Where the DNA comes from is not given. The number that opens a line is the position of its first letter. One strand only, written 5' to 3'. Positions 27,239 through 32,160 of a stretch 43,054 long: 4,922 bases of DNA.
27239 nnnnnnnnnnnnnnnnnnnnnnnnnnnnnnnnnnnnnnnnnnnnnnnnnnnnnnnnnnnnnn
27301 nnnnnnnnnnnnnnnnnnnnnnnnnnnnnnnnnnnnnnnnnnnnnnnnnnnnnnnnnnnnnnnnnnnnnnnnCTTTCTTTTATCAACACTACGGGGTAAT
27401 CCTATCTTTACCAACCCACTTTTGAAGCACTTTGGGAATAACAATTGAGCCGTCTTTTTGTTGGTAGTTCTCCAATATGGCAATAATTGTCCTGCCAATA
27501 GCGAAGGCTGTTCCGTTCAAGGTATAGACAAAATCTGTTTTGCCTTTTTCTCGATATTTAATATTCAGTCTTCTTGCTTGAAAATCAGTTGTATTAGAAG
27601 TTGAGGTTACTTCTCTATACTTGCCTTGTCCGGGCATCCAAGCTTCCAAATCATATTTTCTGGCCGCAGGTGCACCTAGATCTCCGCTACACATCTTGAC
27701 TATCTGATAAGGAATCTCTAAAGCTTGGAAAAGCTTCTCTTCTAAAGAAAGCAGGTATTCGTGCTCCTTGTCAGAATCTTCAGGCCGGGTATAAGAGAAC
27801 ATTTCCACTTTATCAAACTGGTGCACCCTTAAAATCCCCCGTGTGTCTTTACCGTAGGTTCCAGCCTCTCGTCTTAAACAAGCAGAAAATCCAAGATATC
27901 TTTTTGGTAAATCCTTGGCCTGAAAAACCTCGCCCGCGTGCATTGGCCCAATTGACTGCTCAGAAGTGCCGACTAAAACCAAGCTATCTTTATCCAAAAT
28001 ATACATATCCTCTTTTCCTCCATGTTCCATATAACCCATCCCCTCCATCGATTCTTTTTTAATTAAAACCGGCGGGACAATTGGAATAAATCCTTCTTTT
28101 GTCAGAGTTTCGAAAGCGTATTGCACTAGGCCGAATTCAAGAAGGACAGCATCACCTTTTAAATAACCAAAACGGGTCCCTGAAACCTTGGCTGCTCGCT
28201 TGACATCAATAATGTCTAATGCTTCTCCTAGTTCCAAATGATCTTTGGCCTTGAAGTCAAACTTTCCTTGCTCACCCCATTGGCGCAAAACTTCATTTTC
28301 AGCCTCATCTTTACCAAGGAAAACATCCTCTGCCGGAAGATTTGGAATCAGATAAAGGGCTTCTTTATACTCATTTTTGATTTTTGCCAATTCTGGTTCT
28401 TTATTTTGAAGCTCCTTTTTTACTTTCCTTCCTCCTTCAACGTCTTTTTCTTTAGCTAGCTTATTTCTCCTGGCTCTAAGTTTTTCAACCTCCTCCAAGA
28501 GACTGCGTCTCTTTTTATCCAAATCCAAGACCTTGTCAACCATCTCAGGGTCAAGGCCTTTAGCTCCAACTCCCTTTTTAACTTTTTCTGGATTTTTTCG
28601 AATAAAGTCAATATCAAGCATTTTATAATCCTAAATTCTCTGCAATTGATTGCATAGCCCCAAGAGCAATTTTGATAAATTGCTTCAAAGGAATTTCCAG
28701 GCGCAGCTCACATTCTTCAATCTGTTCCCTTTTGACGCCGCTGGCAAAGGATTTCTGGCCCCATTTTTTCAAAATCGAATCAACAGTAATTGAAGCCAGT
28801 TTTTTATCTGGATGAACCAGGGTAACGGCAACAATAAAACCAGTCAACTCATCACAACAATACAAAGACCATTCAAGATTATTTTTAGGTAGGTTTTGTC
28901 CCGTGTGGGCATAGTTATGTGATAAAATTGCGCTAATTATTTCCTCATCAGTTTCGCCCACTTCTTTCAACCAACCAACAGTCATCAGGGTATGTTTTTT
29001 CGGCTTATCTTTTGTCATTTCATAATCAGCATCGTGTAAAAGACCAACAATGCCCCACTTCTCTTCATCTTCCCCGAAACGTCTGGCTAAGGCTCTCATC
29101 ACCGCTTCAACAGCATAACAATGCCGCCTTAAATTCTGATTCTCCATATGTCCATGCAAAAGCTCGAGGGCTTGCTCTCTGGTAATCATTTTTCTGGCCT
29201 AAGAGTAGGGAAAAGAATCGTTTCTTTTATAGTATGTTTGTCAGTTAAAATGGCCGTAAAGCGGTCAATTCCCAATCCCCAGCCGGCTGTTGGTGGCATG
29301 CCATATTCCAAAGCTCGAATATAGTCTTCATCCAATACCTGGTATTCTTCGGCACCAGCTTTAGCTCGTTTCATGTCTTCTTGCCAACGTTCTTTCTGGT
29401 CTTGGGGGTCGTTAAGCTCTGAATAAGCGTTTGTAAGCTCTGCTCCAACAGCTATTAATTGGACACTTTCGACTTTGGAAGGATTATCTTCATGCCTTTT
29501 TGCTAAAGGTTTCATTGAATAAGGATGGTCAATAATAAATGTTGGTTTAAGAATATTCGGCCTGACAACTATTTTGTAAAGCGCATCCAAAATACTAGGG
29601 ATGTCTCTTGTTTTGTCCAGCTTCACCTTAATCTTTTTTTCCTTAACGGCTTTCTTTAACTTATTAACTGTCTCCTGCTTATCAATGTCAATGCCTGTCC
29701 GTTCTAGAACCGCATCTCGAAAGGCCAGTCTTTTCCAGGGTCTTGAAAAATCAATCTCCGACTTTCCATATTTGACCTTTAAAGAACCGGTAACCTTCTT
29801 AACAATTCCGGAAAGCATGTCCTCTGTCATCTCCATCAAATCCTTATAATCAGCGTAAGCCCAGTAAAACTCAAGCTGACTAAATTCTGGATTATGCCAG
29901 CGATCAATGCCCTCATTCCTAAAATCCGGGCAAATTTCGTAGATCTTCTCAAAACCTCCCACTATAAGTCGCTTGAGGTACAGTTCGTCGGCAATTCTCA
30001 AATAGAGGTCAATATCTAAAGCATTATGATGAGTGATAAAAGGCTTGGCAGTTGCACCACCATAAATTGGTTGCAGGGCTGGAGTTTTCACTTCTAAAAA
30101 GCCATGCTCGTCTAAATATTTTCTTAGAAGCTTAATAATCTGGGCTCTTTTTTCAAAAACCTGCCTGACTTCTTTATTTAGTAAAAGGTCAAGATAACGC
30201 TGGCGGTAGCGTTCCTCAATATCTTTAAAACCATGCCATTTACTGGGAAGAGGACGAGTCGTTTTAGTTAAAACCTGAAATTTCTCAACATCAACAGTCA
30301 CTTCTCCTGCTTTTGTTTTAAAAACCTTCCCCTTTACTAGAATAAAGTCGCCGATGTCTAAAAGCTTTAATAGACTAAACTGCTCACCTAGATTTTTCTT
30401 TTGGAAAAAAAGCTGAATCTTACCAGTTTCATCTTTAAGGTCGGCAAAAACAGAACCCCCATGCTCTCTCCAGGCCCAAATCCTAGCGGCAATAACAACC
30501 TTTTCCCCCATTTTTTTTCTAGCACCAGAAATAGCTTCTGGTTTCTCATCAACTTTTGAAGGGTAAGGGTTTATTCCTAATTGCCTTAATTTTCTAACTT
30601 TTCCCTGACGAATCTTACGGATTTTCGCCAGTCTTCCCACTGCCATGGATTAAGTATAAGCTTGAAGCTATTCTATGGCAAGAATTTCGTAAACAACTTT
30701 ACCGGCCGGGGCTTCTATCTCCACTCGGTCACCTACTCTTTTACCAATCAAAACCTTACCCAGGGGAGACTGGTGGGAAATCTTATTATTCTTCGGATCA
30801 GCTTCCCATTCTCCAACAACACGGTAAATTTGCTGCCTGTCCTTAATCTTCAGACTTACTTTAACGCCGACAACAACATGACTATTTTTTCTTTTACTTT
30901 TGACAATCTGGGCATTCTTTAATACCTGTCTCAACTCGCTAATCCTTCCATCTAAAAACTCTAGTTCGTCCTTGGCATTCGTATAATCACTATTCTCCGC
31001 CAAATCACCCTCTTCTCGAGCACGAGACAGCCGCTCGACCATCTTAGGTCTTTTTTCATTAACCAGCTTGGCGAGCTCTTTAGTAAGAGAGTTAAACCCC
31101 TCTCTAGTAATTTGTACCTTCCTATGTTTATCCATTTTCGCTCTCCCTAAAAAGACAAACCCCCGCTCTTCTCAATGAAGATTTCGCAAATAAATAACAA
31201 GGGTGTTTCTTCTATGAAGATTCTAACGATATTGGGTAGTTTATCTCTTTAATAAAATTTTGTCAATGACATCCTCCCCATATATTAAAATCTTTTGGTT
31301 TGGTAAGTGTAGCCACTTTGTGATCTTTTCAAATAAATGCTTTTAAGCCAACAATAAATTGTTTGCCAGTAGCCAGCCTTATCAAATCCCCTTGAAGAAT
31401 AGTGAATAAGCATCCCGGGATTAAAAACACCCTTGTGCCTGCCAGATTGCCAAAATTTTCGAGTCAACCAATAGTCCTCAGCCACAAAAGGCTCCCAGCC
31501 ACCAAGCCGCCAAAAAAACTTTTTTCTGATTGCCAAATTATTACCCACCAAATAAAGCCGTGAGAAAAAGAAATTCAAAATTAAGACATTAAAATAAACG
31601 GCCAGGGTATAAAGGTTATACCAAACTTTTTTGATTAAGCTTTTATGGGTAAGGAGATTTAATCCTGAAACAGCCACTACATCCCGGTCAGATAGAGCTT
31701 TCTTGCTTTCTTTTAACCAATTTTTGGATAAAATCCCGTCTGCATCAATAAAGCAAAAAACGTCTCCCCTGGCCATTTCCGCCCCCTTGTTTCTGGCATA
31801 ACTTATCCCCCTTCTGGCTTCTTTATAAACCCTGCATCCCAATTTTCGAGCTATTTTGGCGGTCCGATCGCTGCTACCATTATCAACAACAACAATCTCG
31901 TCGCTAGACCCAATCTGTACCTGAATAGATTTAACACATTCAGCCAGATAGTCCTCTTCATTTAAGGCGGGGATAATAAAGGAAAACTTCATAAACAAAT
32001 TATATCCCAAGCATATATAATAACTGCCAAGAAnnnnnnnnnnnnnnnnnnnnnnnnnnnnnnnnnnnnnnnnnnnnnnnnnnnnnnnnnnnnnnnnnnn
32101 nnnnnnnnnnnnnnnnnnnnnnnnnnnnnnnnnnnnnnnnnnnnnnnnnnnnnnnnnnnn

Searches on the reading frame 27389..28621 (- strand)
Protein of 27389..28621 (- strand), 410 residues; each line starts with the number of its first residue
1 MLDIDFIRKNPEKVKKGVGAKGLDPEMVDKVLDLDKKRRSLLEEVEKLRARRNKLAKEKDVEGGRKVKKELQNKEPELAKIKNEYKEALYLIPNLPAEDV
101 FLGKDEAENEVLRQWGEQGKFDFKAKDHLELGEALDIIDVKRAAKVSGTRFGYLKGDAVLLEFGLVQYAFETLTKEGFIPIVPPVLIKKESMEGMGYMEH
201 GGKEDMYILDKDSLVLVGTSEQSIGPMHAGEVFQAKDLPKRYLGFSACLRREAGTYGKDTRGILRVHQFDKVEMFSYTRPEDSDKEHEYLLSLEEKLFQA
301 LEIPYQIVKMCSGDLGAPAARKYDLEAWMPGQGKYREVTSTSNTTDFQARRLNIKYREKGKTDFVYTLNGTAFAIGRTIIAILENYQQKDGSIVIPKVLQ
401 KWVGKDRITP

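Call 12: search_protein_families(library=pfam, proteins=[window:27389-28621:-], max_evalue=0.01)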
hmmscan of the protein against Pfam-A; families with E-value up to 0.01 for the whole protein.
window:27389-28621:- (410 aa): 2 families
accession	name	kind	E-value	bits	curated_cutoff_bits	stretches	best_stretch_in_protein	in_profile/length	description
PF00587.30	tRNA-synt_2b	-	7.9e-36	124.2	29.3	1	211-386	8-179/179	tRNA synthetase class II core domain (G, H, P, S and T)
PF02403.27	Seryl_tRNA_N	-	8.1e-20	71.5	28.2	1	1-96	1-108/108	Seryl-tRNA synthetase N-terminal domain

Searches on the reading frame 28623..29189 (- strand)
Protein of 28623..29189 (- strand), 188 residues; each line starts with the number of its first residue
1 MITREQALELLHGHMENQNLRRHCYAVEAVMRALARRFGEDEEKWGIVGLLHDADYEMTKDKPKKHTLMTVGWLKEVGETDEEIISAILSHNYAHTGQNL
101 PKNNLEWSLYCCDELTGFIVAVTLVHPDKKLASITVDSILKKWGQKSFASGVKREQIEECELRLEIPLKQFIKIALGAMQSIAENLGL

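Call 12: search_protein_families(library=pfam, proteins=[window:28623-29189:-], max_evalue=0.01)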
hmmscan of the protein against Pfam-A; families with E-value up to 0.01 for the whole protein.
window:28623-29189:- (188 aa): 2 families
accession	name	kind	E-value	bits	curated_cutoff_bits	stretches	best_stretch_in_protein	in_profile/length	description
PF01966.28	HD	-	3.4e-09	37.4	22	1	22-98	3-92/116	HD domain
PF08668.18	HDOD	-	0.0052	16.7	22.9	1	13-100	88-176/196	HDOD domain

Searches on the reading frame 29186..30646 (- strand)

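Call 12: search_protein_families(library=pfam, proteins=[window:29186-30646:-], max_evalue=0.01)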
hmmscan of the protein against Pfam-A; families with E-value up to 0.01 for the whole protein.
window:29186-30646:- (486 aa): 3 families
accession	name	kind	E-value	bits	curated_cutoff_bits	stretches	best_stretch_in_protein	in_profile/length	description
PF00152.25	tRNA-synt_2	-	2e-88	296.9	25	1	143-482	2-307/308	tRNA synthetases class II (D, K and N)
PF01336.31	tRNA_anti-codon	-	3.6e-16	59.3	27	1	50-126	1-75/75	OB-fold nucleic acid binding domain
PF01409.25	tRNA-synt_2d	-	0.00035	20.6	19.8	0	242-303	112-172/246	tRNA synthetases class II core domain (F)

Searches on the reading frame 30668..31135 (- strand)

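Call 12: search_protein_families(library=pfam, proteins=[window:30668-31135:-], max_evalue=0.01)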
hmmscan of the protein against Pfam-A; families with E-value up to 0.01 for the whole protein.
window:30668-31135:- (155 aa): 2 families
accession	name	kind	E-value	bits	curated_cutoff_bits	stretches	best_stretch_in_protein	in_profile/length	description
PF03449.20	GreA_GreB_N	-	4e-24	85.1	24.5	1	8-77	2-71/71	Transcription elongation factor, N-terminal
PF01272.25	GreA_GreB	-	8.8e-24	83.7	26.9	1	84-155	3-76/77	Transcription elongation factor, GreA/GreB, C-term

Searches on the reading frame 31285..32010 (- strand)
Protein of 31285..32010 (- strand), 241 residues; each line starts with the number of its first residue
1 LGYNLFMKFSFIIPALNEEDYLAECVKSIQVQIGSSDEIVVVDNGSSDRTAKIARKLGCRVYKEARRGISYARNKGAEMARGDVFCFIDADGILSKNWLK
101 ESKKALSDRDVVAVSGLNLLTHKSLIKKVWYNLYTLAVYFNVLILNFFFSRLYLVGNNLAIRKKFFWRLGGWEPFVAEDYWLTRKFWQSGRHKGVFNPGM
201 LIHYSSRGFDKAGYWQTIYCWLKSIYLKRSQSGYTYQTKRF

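Call 12: search_protein_families(library=pfam, proteins=[window:31285-32010:-], max_evalue=0.01)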
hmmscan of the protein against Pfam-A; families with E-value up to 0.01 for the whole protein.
window:31285-32010:- (241 aa): 6 families
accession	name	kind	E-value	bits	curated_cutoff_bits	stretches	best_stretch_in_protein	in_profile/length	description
PF00535.33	Glycos_transf_2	-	1.4e-30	106.8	23.3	1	10-168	1-166/168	Glycosyl transferase family 2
PF13641.12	Glyco_tranf_2_3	-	1.1e-15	58.7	27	1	9-192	3-200/230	Glycosyltransferase like family 2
PF10111.15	Glyco_tranf_2_2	-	1.3e-10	41.7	27.3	1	11-180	2-193/276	Glycosyltransferase like family 2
PF13506.12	Glyco_transf_21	-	1.4e-06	28.4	21.7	1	75-191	24-142/174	Glycosyl transferase family 21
PF13632.12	Glyco_trans_2_3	-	1.2e-05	25.7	27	1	86-202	3-121/198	Glycosyl transferase family group 2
PF13704.12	Glyco_tranf_2_4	-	5.7e-05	24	27.5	1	17-94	2-84/98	Glycosyl transferase family 2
